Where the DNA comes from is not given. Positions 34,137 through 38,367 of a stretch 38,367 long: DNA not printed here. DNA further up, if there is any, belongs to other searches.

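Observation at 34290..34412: Second copy of the same C-terminal tail on the Kelch giant protein 31 kb away defines a shared signal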

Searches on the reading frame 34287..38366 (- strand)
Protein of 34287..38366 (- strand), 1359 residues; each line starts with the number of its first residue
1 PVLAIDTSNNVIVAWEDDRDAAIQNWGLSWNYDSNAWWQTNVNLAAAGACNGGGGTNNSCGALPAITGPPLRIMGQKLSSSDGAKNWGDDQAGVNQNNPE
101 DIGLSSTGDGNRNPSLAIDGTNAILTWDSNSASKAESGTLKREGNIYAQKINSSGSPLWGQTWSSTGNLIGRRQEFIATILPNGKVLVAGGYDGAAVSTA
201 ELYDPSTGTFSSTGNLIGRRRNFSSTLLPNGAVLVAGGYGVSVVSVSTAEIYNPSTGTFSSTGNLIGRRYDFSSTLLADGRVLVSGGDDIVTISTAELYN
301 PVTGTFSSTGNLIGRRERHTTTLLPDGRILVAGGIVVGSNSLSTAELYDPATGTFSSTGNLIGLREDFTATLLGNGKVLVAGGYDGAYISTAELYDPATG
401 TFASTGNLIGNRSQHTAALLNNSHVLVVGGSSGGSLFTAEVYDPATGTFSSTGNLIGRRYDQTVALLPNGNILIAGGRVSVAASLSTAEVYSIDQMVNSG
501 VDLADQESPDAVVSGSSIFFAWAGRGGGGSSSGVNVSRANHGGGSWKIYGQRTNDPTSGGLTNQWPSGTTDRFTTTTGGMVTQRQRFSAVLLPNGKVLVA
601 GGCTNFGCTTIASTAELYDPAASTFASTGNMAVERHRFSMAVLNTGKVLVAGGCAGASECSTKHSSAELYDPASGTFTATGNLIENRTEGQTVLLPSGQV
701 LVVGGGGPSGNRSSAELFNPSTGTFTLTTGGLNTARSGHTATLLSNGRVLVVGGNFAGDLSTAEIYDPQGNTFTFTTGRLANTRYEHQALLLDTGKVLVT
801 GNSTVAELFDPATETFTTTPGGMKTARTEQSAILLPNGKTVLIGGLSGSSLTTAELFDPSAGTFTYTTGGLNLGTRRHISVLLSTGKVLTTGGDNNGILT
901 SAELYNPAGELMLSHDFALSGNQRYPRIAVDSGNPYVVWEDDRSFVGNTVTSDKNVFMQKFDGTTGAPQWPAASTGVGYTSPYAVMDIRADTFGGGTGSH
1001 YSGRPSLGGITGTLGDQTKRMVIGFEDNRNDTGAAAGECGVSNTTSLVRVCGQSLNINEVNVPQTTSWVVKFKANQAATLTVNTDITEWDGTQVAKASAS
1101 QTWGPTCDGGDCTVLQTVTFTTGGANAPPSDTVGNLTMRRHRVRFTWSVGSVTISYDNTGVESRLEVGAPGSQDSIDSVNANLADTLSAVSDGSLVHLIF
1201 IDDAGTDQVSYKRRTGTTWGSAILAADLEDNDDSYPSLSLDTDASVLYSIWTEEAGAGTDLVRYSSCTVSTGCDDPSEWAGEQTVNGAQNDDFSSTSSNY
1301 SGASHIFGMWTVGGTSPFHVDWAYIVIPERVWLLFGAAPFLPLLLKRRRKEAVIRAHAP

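Call 6: search_protein_families(library=pfam, proteins=[window:34287-38366:-], max_evalue=0.01)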
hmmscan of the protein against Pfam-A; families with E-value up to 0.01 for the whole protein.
window:34287-38366:- (1359 aa): 9 families
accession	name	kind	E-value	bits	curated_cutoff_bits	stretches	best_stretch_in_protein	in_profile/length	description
PF01344.31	Kelch_1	-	2.7e-69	228.6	20.1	7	183-212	11-41/46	Kelch motif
PF13964.12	Kelch_6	-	7.4e-57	188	25.3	6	176-220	4-50/50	Kelch motif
PF13418.12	Kelch_4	-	1.6e-44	150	21.6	3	318-360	4-46/49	Galactose oxidase, central domain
PF07646.21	Kelch_2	-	1e-33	113.9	21.3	0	737-777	2-45/48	Kelch motif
PF24681.1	Kelch_KLHDC2_KLHL20_DRC7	-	2e-24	86.6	50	4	575-754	42-221/221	KLHDC2/KLHL20/DRC7 Kelch-repeats domain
PF13415.12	Kelch_3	-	1.9e-23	82.5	22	3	699-743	3-47/48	Galactose oxidase, central domain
PF07250.17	Glyoxal_oxid_N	-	8.6e-14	51.8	37.5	0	224-291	71-139/243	Glyoxal oxidase N-terminus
PF25210.1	Kelch_FKB95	-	1.6e-12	48.1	70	0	610-679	55-122/268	FKB95, Kelch-repeats domain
PF18755.6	RAMA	-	0.00029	21.2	35.2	0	315-341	42-68/107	Restriction Enzyme Adenine Methylase Associated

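Call 8: search_protein_families(library=ncbifam, proteins=[window:34287-38366:-], max_evalue=1)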
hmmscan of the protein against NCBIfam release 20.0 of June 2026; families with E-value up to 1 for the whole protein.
window:34287-38366:- (1359 aa): 4 families
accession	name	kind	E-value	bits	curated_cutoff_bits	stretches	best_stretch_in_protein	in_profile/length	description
NF052501.1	RdCuOxGlxASco2837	equivalog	7.9e-33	113.6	800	7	208-290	434-521/645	radical copper oxidase GlxA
TIGR02608.1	delta_60_rpt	domain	1e-12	47.7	76.5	0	321-333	6-18/55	delta-60 repeat domain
NF049861.1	SCO2400_fam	subfamily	0.028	15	55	0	778-811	87-121/136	SCO2400 family protein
NF011145.0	PRK14555.2-3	equivalog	0.071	13.2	294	0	254-294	82-121/147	RNA-binding protein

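Call 75: search_protein_representatives(protein=window:34767-38366:-)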
Query: 1200 residues. Proteins with E-value up to 0.001 (for the whole library): 65007; up to 1e-10: 42422; up to 1e-30: 18509. The best 150 are listed.
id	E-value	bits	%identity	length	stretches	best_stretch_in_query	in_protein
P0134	0.0e+00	1775.5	47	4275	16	161-532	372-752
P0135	0.0e+00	1414.2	46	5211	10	1-536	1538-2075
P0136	0.0e+00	1272.8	46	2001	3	1-1200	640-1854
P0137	0.0e+00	1237.0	44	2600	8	197-477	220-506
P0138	0.0e+00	1174.3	50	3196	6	163-494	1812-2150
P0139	0.0e+00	1134.5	48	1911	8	163-479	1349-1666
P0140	0.0e+00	1044.9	46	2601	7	290-827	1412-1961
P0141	1.5e-295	1000.2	47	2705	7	173-398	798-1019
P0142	2.5e-286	969.7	48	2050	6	177-479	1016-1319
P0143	7.8e-285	964.7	49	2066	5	162-492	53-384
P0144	4.4e-279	945.7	40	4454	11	208-487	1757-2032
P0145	4.3e-277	939.1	40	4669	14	167-496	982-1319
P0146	5.5e-277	938.7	40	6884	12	665-887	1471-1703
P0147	2.1e-264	897.1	43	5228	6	163-478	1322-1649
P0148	1.9e-262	890.6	47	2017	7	195-492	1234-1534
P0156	3.0e-251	853.5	40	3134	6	1-489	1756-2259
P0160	9.0e-243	825.4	39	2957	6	1-1170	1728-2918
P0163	2.5e-240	817.3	39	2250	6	1-1169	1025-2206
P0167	6.0e-235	799.5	39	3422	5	1-573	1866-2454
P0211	9.1e-198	676.4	40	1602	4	1-1169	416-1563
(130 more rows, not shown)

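Call 76: search_protein_families(library=pfam, proteins=[P0136, P0163, P0211, P0160], max_evalue=0.00001)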
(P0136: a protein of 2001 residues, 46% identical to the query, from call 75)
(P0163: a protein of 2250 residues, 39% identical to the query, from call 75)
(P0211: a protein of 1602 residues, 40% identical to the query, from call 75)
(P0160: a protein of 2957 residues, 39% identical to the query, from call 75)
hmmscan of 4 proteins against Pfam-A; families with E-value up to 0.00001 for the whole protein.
P0136 (2001 aa): 10 families
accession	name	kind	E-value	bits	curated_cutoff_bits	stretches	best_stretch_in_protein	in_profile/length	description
PF01344.31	Kelch_1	-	7.8e-83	271.9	20.1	0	436-471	10-45/46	Kelch motif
PF13964.12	Kelch_6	-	3.9e-76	249.2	25.3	0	475-522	2-50/50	Kelch motif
PF13418.12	Kelch_4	-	2e-57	191.4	21.6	0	1387-1428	1-43/49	Galactose oxidase, central domain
PF24681.1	Kelch_KLHDC2_KLHL20_DRC7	-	1.6e-52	178.4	50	3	1292-1501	1-220/221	KLHDC2/KLHL20/DRC7 Kelch-repeats domain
PF25210.1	Kelch_FKB95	-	7e-52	177.1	70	1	440-563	45-166/268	FKB95, Kelch-repeats domain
PF24981.1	Beta-prop_ATRN-LZTR1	-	8e-48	163.6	50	1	272-497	23-283/289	Attractin/LZTR1 beta-propeller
PF13415.12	Kelch_3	-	3.2e-37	126.4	22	0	1089-1123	13-47/48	Galactose oxidase, central domain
PF07646.21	Kelch_2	-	2.2e-34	116.1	21.3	0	430-471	4-47/48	Kelch motif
PF07250.17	Glyoxal_oxid_N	-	7.4e-15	55.3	37.5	0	365-448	51-138/243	Glyoxal oxidase N-terminus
PF24996.1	NANM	-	1.4e-10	41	45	0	1002-1040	170-208/350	N-acetylneuraminate epimerase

P0163 (2250 aa): 9 families
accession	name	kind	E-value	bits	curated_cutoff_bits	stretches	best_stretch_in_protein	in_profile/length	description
PF01344.31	Kelch_1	-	6.1e-106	345.8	20.1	1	1369-1404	10-45/46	Kelch motif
PF13964.12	Kelch_6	-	4.2e-91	296.7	25.3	1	276-325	2-50/50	Kelch motif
PF13418.12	Kelch_4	-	8.6e-80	263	21.6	0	435-472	12-49/49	Galactose oxidase, central domain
PF25210.1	Kelch_FKB95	-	7.2e-57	193.5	70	1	1802-1928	54-172/268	FKB95, Kelch-repeats domain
PF24681.1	Kelch_KLHDC2_KLHL20_DRC7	-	4.4e-51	173.7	50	4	1257-1455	2-193/221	KLHDC2/KLHL20/DRC7 Kelch-repeats domain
PF07646.21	Kelch_2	-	1e-49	164.4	21.3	0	913-954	3-47/48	Kelch motif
PF24981.1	Beta-prop_ATRN-LZTR1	-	1e-40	140.3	50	3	1269-1498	3-242/289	Attractin/LZTR1 beta-propeller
PF13415.12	Kelch_3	-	1.2e-29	102.3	22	0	1371-1415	2-47/48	Galactose oxidase, central domain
PF07250.17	Glyoxal_oxid_N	-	2.5e-16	60.1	37.5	0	1252-1330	65-141/243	Glyoxal oxidase N-terminus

P0211 (1602 aa): 9 families
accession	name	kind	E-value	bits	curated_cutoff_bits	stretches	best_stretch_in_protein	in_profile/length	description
PF01344.31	Kelch_1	-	3.2e-74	244.4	20.1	2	789-818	11-40/46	Kelch motif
PF13964.12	Kelch_6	-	8.8e-65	213.2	25.3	0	1094-1136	5-48/50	Kelch motif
PF13418.12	Kelch_4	-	1.4e-55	185.4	21.6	0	682-717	2-38/49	Galactose oxidase, central domain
PF24681.1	Kelch_KLHDC2_KLHL20_DRC7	-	3.7e-50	170.7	50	3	635-819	2-193/221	KLHDC2/KLHL20/DRC7 Kelch-repeats domain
PF25210.1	Kelch_FKB95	-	1.2e-42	146.8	70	1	1050-1138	38-130/268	FKB95, Kelch-repeats domain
PF07646.21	Kelch_2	-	6.2e-39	130.4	21.3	0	1095-1134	6-47/48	Kelch motif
PF24981.1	Beta-prop_ATRN-LZTR1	-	3.9e-34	118.7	50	1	997-1208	43-279/289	Attractin/LZTR1 beta-propeller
PF13415.12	Kelch_3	-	2.7e-13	50.1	22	0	1056-1093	3-44/48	Galactose oxidase, central domain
PF07250.17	Glyoxal_oxid_N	-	1.3e-11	44.6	37.5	0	628-704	63-139/243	Glyoxal oxidase N-terminus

P0160 (2957 aa): 14 families
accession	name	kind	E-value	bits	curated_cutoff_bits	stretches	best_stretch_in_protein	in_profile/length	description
PF01344.31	Kelch_1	-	5.1e-121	394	20.1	5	1613-1657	3-45/46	Kelch motif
PF13964.12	Kelch_6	-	1.6e-91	298.1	25.3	1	1615-1659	5-48/50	Kelch motif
PF13418.12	Kelch_4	-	1.5e-80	265.4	21.6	2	2331-2372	1-42/49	Galactose oxidase, central domain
PF24681.1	Kelch_KLHDC2_KLHL20_DRC7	-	5.5e-64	215.9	50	4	2322-2498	41-221/221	KLHDC2/KLHL20/DRC7 Kelch-repeats domain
PF07646.21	Kelch_2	-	1e-59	196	21.3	0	1613-1657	3-47/48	Kelch motif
PF25210.1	Kelch_FKB95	-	3.4e-59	201.1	70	1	983-1097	45-153/268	FKB95, Kelch-repeats domain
PF24981.1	Beta-prop_ATRN-LZTR1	-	1.1e-46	159.9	50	3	2404-2566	66-233/289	Attractin/LZTR1 beta-propeller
PF13415.12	Kelch_3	-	1.3e-31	108.5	22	0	1029-1082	2-47/48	Galactose oxidase, central domain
PF07250.17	Glyoxal_oxid_N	-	1.8e-23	83.5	37.5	0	2489-2604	76-185/243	Glyoxal oxidase N-terminus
PF13632.12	Glyco_trans_2_3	-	9.3e-18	65.2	27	1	464-644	38-195/198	Glycosyl transferase family group 2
PF13641.12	Glyco_tranf_2_3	-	2.2e-17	64.3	27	1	320-572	3-229/230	Glycosyltransferase like family 2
PF00535.33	Glycos_transf_2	-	1e-16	61.8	23.3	1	321-426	1-104/168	Glycosyl transferase family 2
PF13518.12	HTH_28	-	3.1e-07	30.8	25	1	11-59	1-51/52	Helix-turn-helix domain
PF01527.26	HTH_Tnp_1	-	5.5e-06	26.9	24.1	0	1-53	1-54/75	Transposase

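Call 78: find_encoding_contigs(protein=P0136, flank=6000, max_places=3)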
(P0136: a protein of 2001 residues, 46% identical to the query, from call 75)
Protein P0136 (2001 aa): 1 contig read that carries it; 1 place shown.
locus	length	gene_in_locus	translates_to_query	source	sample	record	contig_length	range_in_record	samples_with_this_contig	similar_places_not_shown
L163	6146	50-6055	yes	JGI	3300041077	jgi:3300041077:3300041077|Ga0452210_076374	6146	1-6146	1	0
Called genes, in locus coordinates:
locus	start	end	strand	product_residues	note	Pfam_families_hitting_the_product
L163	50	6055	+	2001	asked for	PF24681:Kelch_KLHDC2_KLHL20_DRC7 (weak), PF24981:Beta-prop_ATRN-LZTR1, PF13418:Beta-prop_TYW4, PF24681:Kelch_KLHDC2_KLHL20_DRC7, PF13964:Beta-prop_Calicin, PF24681:Kelch_KLHDC2_KLHL20_DRC7, PF24681:Kelch_KLHDC2_KLHL20_DRC7, PF13964:Beta-prop_Calicin, +11 more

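Call 79: find_encoding_contigs(protein=P0160, flank=6000, max_places=3)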
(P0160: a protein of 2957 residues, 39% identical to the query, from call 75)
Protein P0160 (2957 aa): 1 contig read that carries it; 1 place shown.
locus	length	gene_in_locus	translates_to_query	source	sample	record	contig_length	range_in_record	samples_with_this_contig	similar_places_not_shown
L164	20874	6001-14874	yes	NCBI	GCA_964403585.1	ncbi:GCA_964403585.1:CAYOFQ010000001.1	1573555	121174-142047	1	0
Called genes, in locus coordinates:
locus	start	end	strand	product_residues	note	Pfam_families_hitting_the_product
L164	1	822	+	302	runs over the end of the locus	PF00149:Metallophos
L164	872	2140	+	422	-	PF00675:Peptidase_M16, PF05193:Peptidase_M16_C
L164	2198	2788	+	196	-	PF00334:NDK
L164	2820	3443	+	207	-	PF00334:NDK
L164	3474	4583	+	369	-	PF05697:Trigger_N, PF05698:Trigger_C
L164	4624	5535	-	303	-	PF00376:MerR, PF12728:HTH_17 (weak), PF13411:MerR_1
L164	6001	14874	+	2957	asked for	PF00535:Glycos_transf_2, PF13641:Glyco_tranf_2_3, PF13632:Glyco_trans_2_3, PF24681:Kelch_KLHDC2_KLHL20_DRC7, PF01344:Kelch_1, PF13415:Beta-prop_FBX42, PF13418:Beta-prop_TYW4, PF24681:Kelch_KLHDC2_KLHL20_DRC7, +21 more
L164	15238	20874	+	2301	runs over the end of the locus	PF13384:HTH_23, PF00535:Glycos_transf_2, PF13641:Glyco_tranf_2_3, PF13632:Glyco_trans_2_3, PF13415:Beta-prop_FBX42, PF01344:Kelch_1, PF24681:Kelch_KLHDC2_KLHL20_DRC7, PF24681:Kelch_KLHDC2_KLHL20_DRC7, +24 more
